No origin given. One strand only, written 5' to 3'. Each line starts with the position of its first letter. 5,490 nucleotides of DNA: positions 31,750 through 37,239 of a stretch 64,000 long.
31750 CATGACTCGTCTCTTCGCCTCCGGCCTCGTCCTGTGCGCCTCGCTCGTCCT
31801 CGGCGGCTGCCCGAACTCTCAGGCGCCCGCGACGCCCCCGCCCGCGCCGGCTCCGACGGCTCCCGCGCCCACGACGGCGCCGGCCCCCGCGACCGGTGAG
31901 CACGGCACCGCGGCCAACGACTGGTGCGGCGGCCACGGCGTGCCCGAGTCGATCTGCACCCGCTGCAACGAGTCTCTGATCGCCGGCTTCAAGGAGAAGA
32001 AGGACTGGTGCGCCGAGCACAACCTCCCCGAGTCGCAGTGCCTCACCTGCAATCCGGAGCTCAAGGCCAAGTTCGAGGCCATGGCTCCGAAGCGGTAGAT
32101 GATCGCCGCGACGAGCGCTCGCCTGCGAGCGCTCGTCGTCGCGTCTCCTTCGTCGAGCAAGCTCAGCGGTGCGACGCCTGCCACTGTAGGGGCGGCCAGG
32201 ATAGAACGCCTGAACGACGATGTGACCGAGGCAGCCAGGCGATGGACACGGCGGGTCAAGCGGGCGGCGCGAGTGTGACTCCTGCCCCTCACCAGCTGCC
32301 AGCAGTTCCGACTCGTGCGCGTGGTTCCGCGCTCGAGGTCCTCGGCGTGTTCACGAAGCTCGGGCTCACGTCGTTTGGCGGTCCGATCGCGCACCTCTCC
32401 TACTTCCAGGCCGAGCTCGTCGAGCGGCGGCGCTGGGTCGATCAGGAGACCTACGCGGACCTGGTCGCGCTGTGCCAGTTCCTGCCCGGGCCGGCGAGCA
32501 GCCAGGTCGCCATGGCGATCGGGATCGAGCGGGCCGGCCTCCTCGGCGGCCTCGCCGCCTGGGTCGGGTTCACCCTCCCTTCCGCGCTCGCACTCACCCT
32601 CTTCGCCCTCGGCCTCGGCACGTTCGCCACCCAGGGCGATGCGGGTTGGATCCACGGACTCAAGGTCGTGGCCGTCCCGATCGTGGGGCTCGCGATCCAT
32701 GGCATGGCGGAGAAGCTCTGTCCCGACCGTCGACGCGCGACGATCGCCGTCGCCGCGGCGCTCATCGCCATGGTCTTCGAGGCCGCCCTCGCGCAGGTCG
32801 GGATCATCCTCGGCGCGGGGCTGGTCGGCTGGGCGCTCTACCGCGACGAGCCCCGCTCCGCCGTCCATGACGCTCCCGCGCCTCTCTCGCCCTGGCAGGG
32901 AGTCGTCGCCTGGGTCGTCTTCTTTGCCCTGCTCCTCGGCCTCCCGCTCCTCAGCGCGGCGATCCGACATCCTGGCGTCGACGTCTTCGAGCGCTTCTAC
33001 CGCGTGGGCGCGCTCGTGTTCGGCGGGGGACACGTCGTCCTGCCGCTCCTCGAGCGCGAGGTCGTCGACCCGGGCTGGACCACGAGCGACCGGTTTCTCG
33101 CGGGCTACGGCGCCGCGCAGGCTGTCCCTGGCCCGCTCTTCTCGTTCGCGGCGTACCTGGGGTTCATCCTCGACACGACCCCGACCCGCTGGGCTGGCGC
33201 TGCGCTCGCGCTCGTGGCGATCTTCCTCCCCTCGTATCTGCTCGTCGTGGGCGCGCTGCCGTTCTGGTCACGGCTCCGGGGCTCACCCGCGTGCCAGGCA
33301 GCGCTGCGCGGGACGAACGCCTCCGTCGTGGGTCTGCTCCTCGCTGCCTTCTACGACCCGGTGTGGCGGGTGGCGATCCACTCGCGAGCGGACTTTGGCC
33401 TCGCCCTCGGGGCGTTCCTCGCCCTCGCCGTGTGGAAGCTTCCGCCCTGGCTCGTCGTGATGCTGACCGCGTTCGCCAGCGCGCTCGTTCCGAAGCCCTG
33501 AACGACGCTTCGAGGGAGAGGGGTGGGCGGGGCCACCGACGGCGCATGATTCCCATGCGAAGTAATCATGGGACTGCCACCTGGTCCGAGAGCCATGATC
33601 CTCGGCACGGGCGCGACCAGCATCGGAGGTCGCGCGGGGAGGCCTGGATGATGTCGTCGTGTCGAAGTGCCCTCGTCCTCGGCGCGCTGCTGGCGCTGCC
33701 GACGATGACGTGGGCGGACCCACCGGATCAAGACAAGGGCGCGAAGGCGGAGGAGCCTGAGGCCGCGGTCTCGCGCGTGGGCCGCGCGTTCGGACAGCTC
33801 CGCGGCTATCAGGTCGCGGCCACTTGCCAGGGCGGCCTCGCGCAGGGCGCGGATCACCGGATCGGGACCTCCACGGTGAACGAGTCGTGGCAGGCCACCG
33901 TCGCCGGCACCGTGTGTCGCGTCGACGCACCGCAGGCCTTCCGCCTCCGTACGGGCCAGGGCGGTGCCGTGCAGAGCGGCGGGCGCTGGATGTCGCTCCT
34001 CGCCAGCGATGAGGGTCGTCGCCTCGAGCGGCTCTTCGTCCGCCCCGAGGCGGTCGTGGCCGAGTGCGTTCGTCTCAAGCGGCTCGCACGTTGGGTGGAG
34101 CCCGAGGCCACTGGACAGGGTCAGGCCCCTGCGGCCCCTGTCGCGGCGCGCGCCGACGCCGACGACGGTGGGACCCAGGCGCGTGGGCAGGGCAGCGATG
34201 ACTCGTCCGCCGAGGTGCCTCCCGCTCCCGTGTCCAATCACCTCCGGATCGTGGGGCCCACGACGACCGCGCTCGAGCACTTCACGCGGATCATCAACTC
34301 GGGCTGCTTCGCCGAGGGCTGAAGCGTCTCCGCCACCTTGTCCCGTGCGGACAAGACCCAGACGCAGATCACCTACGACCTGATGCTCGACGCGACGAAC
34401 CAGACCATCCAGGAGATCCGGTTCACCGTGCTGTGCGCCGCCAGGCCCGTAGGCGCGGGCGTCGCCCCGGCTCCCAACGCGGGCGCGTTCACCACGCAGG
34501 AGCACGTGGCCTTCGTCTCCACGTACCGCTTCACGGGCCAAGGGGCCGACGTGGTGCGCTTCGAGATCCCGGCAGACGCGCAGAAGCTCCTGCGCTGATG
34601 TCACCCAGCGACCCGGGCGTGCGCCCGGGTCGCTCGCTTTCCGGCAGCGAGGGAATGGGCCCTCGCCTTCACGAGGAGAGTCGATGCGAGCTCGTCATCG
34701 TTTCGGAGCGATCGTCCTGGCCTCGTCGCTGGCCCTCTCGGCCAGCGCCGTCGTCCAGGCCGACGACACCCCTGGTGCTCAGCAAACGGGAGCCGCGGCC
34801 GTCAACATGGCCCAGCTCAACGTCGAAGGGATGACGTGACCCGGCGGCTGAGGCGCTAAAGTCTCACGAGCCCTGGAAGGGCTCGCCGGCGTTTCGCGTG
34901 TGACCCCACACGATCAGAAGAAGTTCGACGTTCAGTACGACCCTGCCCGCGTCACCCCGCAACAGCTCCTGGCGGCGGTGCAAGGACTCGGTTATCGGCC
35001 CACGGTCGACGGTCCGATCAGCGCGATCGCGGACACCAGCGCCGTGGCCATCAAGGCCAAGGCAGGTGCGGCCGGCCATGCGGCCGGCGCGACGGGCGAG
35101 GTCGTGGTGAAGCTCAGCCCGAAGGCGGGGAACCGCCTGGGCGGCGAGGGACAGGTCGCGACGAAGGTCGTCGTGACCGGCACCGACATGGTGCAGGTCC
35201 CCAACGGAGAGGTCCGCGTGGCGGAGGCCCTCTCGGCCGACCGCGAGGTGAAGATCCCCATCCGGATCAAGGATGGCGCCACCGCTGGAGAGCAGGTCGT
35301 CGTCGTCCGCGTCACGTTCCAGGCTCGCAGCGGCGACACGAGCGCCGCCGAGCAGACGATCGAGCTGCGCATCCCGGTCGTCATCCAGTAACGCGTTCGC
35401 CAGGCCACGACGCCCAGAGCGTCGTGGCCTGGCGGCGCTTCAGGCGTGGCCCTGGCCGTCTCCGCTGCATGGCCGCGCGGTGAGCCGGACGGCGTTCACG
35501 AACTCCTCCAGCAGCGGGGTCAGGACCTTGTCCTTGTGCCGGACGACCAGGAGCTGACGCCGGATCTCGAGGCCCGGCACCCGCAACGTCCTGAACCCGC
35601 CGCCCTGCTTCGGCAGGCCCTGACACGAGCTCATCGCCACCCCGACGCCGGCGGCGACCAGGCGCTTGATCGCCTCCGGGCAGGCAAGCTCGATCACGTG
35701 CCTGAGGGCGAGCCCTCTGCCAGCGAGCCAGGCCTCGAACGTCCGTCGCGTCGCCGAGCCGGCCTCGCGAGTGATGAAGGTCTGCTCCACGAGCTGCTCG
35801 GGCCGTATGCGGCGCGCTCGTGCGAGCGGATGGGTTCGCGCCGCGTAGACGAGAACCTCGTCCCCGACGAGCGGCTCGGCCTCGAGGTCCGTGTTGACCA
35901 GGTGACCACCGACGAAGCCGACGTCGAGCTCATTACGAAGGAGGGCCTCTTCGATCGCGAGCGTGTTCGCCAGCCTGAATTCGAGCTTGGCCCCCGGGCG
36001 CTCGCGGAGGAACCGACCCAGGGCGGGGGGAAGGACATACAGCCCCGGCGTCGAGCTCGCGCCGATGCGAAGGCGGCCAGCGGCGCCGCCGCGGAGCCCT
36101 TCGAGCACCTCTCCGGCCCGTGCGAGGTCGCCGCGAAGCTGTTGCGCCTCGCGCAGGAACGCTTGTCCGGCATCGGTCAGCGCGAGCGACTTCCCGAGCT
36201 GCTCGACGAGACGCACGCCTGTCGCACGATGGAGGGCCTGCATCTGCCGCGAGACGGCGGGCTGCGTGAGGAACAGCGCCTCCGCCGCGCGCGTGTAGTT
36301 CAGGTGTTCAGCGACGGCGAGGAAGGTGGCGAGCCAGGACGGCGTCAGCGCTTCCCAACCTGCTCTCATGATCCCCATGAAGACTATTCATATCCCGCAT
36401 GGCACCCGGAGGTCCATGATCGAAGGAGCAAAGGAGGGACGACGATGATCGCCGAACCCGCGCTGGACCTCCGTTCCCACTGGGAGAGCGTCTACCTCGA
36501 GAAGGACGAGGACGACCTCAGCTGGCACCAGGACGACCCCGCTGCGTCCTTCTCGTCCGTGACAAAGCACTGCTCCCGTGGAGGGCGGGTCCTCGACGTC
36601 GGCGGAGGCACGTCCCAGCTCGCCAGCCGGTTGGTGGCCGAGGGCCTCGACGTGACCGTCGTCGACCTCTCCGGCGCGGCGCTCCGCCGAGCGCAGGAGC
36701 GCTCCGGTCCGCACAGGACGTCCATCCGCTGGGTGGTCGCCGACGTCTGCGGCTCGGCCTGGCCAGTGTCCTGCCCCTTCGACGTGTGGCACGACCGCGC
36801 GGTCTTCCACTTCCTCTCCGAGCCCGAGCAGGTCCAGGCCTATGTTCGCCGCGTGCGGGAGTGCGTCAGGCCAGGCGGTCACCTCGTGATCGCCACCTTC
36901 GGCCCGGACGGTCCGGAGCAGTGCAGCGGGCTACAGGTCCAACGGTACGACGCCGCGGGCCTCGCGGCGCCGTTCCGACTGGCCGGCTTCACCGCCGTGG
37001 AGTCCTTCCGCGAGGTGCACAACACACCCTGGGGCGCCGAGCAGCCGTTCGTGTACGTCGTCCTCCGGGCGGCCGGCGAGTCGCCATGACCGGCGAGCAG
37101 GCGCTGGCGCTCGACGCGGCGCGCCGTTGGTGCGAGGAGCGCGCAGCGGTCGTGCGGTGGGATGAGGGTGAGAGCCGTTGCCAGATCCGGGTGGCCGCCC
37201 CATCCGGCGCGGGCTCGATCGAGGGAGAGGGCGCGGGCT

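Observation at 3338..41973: Truncated fpg (minus strand) and intact fpg (plus strand) in inverted orientation bracket ~37 kb of metal-resistance cargo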

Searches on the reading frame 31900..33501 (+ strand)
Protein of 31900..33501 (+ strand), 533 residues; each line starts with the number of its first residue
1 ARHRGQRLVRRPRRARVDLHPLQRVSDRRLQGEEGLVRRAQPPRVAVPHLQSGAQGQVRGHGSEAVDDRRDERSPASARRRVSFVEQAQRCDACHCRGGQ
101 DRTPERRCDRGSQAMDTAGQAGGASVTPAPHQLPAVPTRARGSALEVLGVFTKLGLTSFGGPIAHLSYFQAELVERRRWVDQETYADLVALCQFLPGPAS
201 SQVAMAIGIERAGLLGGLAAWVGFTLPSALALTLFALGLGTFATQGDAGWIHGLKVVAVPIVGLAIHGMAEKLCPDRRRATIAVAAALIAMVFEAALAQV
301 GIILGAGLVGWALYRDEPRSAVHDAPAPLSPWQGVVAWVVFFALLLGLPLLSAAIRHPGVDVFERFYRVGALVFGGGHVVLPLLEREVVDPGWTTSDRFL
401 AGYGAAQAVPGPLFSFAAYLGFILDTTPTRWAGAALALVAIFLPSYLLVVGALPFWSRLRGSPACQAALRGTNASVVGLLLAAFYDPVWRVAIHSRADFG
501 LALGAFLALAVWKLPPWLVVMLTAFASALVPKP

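Call 9: search_protein_families(library=pfam, proteins=[window:31900-33501:+])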
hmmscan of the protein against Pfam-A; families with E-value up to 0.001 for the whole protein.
window:31900-33501:+ (533 aa): 1 family
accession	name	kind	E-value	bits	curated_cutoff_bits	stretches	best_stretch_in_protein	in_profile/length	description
PF02417.20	Chromate_transp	-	9.3e-79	263.7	28.6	2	361-526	2-164/166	Chromate transporter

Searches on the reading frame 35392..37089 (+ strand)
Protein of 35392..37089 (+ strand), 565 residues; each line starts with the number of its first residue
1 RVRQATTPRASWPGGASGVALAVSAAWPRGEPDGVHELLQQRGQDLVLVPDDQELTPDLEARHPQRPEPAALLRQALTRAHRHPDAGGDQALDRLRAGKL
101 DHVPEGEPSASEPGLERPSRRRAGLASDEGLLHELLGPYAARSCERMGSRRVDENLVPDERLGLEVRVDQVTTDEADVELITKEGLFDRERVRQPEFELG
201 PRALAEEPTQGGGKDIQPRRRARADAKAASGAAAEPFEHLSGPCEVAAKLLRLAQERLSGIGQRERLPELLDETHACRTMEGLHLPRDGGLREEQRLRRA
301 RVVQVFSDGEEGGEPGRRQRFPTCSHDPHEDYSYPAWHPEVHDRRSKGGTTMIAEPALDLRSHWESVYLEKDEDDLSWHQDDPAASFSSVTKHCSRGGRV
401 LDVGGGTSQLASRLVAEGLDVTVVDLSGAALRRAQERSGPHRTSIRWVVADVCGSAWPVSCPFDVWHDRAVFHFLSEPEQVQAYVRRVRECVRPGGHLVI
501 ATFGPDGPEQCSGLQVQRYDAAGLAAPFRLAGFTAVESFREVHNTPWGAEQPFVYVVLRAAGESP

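Call 9: search_protein_families(library=pfam, proteins=[window:35392-37089:+])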
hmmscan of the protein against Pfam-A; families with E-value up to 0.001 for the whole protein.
window:35392-37089:+ (565 aa): 7 families
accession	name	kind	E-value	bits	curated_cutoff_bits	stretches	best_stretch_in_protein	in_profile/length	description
PF08242.18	Methyltransf_12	-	1.7e-13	51.6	30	1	401-498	1-98/98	Methyltransferase domain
PF13649.12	Methyltransf_25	-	2.9e-13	50.7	27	1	400-496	1-97/97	Methyltransferase domain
PF08241.18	Methyltransf_11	-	2.7e-11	44.4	21.2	1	401-500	1-95/95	Methyltransferase domain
PF13489.12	Methyltransf_23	-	1.9e-09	37.9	27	1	394-512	20-128/164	Methyltransferase domain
PF05401.17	NodS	-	7.8e-07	29.6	24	1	395-500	42-144/201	Nodulation protein S (NodS)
PF13847.12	Methyltransf_31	-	6.2e-06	26.4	27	1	396-504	3-113/145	Methyltransferase domain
PF05724.17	TPMT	-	6.8e-06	26.3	26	1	373-501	12-154/218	Thiopurine S-methyltransferase (TPMT)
